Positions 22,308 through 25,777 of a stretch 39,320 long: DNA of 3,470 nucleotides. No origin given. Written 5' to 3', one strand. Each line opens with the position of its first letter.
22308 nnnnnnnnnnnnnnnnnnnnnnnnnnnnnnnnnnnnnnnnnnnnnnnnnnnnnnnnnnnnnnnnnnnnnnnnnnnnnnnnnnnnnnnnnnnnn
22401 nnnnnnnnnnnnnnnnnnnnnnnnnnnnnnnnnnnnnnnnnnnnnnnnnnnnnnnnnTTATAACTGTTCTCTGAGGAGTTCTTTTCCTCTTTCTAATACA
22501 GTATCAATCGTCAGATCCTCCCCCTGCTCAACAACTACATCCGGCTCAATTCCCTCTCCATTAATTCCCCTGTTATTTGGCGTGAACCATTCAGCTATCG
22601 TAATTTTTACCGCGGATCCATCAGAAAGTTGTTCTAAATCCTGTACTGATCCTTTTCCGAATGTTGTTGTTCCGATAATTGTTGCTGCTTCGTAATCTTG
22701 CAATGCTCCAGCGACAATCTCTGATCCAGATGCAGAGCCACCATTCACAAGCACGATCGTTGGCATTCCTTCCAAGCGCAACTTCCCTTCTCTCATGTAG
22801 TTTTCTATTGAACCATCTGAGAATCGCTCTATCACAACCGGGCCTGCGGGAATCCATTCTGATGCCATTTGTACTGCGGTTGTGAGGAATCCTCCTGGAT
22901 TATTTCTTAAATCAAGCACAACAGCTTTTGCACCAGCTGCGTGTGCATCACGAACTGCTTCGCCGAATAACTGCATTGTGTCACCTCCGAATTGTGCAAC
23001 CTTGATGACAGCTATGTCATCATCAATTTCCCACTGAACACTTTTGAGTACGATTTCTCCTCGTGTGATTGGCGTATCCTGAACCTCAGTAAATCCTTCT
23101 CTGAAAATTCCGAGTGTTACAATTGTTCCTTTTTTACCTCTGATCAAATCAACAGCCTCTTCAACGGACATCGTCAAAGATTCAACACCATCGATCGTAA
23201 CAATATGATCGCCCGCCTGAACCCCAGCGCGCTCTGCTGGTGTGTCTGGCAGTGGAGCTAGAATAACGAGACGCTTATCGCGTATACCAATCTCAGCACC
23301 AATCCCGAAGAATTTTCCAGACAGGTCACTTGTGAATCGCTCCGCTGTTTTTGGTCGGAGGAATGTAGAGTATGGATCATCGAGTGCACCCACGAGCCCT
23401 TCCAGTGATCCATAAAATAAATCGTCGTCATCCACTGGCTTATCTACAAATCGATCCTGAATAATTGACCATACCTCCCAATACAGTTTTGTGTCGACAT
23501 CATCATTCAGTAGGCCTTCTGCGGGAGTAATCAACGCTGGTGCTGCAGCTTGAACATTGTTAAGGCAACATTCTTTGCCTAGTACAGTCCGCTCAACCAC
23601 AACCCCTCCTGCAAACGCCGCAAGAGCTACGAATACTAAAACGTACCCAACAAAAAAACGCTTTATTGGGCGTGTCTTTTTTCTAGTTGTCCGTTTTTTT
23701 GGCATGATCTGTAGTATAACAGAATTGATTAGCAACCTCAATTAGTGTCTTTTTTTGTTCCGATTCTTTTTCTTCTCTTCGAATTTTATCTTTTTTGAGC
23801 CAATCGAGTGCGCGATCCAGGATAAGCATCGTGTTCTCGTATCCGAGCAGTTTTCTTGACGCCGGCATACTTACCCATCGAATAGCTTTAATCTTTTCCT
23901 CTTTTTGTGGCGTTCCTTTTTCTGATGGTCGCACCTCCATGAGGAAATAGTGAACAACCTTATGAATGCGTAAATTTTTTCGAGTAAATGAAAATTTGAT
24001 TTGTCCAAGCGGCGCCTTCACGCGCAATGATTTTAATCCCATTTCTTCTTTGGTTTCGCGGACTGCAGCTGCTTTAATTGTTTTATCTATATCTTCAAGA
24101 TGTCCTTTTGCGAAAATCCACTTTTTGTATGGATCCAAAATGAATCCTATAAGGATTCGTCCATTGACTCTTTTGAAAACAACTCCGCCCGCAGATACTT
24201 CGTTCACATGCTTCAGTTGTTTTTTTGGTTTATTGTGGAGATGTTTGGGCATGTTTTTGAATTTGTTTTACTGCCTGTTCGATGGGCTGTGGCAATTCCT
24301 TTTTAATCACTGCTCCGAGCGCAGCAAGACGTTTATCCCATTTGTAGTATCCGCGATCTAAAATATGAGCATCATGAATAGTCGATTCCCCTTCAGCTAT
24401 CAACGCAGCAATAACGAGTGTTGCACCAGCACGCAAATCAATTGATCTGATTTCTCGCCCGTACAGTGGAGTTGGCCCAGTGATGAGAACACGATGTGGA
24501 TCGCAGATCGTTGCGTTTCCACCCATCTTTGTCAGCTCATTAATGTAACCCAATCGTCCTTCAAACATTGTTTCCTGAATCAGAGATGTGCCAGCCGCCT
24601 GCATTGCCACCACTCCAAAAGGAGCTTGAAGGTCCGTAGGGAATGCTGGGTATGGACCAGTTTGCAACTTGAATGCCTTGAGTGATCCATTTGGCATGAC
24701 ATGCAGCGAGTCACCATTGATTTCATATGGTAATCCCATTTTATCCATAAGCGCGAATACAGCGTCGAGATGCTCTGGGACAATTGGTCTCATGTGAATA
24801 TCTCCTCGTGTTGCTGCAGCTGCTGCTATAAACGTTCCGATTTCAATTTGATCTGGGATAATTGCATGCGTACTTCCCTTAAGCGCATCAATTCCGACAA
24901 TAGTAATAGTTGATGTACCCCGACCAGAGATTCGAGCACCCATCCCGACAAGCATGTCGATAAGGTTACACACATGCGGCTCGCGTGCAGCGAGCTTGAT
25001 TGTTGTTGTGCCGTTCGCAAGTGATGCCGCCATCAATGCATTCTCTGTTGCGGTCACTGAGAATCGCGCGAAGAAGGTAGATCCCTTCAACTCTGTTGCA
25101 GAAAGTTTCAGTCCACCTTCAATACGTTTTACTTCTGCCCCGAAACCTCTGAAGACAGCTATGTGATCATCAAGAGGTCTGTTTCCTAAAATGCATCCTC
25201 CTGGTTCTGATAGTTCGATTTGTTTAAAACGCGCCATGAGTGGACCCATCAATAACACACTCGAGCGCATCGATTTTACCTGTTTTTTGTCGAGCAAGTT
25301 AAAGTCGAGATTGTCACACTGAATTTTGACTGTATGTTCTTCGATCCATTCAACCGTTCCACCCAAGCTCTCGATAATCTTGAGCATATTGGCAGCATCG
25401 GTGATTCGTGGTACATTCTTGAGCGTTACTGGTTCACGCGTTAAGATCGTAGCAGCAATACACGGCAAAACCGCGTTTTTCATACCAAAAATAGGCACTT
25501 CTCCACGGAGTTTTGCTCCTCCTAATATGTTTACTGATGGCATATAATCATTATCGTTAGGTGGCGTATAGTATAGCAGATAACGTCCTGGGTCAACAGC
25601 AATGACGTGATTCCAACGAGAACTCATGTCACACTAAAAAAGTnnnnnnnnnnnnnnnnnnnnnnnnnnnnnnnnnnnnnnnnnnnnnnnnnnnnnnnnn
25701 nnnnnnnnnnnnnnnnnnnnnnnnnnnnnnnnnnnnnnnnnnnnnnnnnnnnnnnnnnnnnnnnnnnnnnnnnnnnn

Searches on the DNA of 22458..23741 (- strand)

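Call 19: search_rna_families(sources=[L001, L002], threshold=gathering)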
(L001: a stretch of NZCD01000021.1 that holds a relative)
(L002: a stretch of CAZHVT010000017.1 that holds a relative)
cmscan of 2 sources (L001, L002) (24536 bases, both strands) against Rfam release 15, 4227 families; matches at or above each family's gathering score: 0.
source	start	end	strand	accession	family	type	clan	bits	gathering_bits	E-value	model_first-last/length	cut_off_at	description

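Call 51: build_rna_model(alignment_id=A5, structure=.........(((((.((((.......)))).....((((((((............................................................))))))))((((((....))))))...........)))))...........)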
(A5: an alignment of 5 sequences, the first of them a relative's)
Model R1 built from alignment A5 (5 sequences, 154 columns); structure: as given.
model positions 101; base pairs 23; branch points 2; effective number of sequences 1.37; information 0.59 bits per position. Calibrated on 0.2 Mb of random sequence (short: E-values are rough).
structure used (alignment columns):
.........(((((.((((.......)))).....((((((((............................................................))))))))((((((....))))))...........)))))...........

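Call 52: search_with_rna_model(model_id=R1, sources=[window, L001, L002, L003, L004, L005, L006, L007, L008, L009, L010, L011, L012, L013, L014, L015, L021, L022, L023, L024, L025], max_evalue=10, show_alignments=8)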
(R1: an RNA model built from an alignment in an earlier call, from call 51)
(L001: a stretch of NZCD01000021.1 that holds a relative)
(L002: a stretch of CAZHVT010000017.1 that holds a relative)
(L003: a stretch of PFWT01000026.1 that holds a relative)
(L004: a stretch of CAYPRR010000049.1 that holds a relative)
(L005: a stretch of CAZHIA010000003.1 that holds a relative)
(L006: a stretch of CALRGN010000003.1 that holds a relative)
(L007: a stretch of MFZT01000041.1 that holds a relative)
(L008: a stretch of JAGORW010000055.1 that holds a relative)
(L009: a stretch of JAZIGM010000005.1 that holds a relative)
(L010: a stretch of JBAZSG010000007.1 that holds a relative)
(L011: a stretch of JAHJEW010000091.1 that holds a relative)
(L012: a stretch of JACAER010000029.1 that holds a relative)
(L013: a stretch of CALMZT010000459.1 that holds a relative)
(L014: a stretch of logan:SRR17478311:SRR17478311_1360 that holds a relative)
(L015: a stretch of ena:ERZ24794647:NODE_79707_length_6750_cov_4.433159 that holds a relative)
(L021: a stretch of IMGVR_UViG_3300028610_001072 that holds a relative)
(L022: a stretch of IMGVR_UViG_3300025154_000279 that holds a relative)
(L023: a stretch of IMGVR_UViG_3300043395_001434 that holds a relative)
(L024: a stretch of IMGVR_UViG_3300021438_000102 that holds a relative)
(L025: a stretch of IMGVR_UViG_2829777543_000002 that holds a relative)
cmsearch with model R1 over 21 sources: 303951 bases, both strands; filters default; matches with E-value up to 10: 8.
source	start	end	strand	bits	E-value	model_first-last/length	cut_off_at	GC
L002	2563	2663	-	111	9.2e-27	1-101/101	no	0.49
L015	2995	3096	-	104.4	5.7e-25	1-101/101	no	0.5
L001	8717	8817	-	99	1.6e-23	1-101/101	no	0.5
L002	2344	2442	-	98.6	2.1e-23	1-101/101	no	0.48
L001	8442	8592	-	86.1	5e-20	1-101/101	no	0.41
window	21855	21969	+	36.9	9.5e-07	1-101/101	no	0.43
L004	172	295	+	14.5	1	1-101/101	no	0.37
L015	2720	2802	-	13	2.7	1-101/101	no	0.45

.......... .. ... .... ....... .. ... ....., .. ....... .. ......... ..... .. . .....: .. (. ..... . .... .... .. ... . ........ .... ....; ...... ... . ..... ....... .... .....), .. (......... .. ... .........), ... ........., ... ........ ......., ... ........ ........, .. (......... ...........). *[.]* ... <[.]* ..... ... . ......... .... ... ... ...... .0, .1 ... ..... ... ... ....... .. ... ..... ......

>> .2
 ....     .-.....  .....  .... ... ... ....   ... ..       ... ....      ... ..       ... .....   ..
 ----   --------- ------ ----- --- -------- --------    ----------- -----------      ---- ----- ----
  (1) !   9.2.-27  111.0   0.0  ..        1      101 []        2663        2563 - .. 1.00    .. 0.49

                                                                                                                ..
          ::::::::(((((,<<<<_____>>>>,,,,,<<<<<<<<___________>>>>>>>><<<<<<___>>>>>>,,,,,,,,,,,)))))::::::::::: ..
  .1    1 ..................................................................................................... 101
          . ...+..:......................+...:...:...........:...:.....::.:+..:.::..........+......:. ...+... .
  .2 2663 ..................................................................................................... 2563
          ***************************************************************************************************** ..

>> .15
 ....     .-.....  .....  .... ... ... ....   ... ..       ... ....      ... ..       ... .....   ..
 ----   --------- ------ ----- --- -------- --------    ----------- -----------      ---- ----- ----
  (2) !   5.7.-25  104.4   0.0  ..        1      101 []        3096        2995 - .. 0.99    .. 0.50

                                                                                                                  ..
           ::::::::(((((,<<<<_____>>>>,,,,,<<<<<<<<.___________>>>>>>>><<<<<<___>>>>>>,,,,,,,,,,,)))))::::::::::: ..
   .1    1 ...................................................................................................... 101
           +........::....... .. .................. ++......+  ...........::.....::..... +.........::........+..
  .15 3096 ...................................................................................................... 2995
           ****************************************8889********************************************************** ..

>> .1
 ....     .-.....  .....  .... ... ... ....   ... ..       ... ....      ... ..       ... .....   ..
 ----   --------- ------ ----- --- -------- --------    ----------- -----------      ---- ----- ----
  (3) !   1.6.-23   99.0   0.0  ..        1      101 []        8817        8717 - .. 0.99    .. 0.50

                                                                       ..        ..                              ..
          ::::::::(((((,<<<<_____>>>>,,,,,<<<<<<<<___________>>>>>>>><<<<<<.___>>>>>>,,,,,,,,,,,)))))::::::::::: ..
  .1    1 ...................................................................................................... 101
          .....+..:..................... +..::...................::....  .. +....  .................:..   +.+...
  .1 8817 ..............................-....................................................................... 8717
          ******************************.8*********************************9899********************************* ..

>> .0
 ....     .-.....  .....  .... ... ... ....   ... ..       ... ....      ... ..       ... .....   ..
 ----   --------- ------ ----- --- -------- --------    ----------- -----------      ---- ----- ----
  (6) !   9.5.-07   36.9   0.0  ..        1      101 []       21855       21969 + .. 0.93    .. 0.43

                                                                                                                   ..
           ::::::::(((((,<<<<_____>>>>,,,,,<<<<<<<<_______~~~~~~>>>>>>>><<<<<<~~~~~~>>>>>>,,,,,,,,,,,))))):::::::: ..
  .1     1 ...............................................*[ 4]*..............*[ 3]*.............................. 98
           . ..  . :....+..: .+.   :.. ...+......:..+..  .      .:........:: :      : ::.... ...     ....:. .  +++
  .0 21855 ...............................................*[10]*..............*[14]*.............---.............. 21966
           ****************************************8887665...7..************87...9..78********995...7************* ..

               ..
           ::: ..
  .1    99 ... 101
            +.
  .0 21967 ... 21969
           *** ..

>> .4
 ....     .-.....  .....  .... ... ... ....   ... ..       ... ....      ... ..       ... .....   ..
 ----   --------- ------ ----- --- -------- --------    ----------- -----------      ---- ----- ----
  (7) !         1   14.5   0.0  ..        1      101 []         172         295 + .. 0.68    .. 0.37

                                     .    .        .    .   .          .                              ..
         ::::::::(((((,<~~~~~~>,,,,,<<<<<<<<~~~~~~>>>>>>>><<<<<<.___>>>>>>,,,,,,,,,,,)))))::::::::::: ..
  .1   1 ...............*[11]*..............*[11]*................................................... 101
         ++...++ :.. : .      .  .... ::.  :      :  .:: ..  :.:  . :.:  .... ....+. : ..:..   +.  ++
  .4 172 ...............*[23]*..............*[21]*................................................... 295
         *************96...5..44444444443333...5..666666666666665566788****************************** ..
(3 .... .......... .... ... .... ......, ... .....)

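Call 70: search_rna_families(source=L014, start=10200, end=11700, threshold=evalue, max_evalue=1, show_alignments=2)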
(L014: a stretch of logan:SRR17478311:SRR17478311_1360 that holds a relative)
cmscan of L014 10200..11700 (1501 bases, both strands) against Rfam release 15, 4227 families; matches with E-value up to 1: 2.
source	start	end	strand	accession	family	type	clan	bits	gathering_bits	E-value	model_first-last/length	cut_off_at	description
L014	10234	10322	+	RF02495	ohsC_RNA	Gene; antitoxin;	-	24.9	50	0.46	1-77/77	no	Oppression of Hydrophobic ORF by sRNA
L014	11418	11470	+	RF02350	psRNA6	Gene; sRNA;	-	12.6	60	0.96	1-333/333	no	Nitrosomonas sRNA psRNA6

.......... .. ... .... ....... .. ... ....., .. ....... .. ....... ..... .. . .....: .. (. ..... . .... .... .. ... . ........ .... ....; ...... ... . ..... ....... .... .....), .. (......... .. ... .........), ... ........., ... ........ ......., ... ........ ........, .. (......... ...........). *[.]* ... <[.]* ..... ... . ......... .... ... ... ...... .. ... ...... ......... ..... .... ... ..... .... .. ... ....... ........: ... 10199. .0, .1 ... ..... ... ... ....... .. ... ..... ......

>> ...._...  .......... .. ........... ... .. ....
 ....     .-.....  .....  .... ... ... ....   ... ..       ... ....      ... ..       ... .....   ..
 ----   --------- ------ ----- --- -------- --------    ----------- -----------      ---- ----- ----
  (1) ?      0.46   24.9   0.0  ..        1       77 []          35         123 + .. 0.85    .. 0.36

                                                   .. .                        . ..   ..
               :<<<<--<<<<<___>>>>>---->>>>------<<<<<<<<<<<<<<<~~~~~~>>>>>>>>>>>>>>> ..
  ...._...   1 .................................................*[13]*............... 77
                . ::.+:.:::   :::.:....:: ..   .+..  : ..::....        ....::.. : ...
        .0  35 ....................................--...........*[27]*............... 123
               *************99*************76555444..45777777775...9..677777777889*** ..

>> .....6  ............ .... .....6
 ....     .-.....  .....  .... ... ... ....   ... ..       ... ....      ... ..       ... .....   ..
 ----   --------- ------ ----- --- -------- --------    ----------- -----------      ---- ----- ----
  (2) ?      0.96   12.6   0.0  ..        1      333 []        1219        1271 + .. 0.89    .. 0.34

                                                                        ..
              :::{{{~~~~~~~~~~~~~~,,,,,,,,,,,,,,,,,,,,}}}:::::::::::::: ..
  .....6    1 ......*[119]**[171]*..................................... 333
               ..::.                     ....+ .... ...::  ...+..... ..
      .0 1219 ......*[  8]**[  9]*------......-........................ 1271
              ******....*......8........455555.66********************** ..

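Call 71: search_rna_families(sources=[L015, L026, L027], threshold=gathering)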
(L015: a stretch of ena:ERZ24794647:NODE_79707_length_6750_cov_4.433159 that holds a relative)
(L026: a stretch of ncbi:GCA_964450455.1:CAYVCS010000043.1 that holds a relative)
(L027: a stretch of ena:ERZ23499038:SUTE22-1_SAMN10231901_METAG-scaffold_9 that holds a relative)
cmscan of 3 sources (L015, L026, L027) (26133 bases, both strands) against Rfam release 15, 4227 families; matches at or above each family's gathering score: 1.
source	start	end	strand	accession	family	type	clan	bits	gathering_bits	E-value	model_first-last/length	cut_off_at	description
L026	5458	5528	+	RF00005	tRNA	Gene; tRNA;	CL00001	51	29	2.1e-08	1-71/71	no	tRNA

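Call 72: search_rna_families(sources=[L001, L015, L002], threshold=evalue, max_evalue=10)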
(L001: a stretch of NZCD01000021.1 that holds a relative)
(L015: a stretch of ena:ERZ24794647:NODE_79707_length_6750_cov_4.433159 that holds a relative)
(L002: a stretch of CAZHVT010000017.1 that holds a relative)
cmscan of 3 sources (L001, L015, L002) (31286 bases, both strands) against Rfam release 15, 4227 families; matches with E-value up to 10: 15.
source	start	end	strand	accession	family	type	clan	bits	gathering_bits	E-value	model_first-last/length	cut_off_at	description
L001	1388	1469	-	RF01028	mir-633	Gene; miRNA;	-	32.3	90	0.0039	1-85/85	no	mir-633 microRNA precursor family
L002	1676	1985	-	RF02800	Rp_sR47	Gene; sRNA;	-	29.1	60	0.00062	1-316/316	no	Rickettsia sRNA47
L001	11516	11540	-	RF01338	CRISPR-DR25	Gene; CRISPR;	CL00014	28.2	36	0.084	1-25/25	no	CRISPR RNA direct repeat element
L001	7937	8071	-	RF02800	Rp_sR47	Gene; sRNA;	-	27.5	60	0.0018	27-164/316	no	Rickettsia sRNA47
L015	2111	2233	-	RF02800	Rp_sR47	Gene; sRNA;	-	27.1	60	0.0024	35-157/316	no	Rickettsia sRNA47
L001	8202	8298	-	RF01770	rimP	Cis-reg; leader;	-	25.9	47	2.9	1-102/102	no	Gammaprotebacteria rimP leader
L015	2622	2710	-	RF02502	Atu_C8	Gene; sRNA;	-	25.2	50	0.53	1-122/122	no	Rhizobiales sRNA Atu_C8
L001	729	827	+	RF02748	FtrB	Gene; sRNA;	-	24.7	66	5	1-115/115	no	Francisella sRNA B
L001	12102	12175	+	RF02748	FtrB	Gene; sRNA;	-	23.7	66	8.5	1-115/115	no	Francisella sRNA B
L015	5612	5671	+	RF00370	sroD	Gene; sRNA;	-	23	50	2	1-86/86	no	sroD RNA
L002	5337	5361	-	RF01338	CRISPR-DR25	Gene; CRISPR;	CL00014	22.2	36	3.9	1-25/25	no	CRISPR RNA direct repeat element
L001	37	107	-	RF01482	AdoCbl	Cis-reg; riboswitch;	CL00101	22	50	5.8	1-149/149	no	AdoCbl (Cobalamin/B12) riboswitch aptamer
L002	8411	8449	-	RF03654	MIR4239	Gene; miRNA;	-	21.5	100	4.1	1-120/120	no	MIR4239 microRNA precursor family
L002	8346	8416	+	RF01423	snoR117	Gene; snRNA; snoRNA; CD-box;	-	20.8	42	4.1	1-80/80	no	small nucleolar RNA snoR117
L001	10417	10462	-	RF01140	sR20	Gene; snRNA; snoRNA; CD-box;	-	19.2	44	8.8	1-56/56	no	Small nucleolar RNA sR20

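Call 105: search_with_rna_model(model_id=R1, sources=[window, L001, L002, L015], max_evalue=0.001, make_alignment=true)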
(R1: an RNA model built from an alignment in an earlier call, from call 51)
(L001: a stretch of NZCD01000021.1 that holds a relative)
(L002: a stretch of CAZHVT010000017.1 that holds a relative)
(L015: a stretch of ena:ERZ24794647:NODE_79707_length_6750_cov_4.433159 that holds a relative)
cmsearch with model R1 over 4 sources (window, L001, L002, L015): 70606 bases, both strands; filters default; matches with E-value up to 0.001: 6.
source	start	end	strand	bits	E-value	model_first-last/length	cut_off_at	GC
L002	2563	2663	-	111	2.1e-27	1-101/101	no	0.49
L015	2995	3096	-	104.4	1.3e-25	1-101/101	no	0.5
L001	8717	8817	-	99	3.7e-24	1-101/101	no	0.5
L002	2344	2442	-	98.6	4.8e-24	1-101/101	no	0.48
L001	8442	8592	-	86.1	1.2e-20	1-101/101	no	0.41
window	21855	21969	+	36.9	2.2e-07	1-101/101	no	0.43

Alignment A10: 6 matches aligned to the model, 177 columns, each read 5' to 3' on its own strand. Consensus structure (alignment columns), stored with it:
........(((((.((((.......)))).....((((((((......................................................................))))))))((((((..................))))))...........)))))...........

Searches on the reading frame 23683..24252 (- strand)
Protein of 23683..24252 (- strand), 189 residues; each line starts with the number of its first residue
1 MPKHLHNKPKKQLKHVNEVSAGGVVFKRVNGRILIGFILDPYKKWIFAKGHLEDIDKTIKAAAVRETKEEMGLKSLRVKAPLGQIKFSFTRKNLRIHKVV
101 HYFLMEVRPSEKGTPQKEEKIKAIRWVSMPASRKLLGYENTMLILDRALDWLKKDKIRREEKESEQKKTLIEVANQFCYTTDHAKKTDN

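Call 8: search_protein_families(library=pfam, proteins=[window:23683-24252:-])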
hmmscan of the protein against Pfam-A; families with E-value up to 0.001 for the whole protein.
window:23683-24252:- (189 aa): 1 family
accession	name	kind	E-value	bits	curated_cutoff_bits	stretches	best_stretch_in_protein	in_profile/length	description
PF00293.34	NUDIX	-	2e-14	54.2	21.1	1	40-130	25-116/134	NUDIX domain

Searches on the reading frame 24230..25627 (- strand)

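Call 8: search_protein_families(library=pfam, proteins=[window:24230-25627:-])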
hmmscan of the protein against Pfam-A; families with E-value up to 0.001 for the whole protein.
window:24230-25627:- (465 aa): 1 family
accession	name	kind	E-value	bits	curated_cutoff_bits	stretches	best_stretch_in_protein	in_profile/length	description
PF00275.25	EPSP_synthase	-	7.6e-76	255.9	22.8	1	36-433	3-416/417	EPSP synthase (3-phosphoshikimate 1-carboxyvinyltransferase)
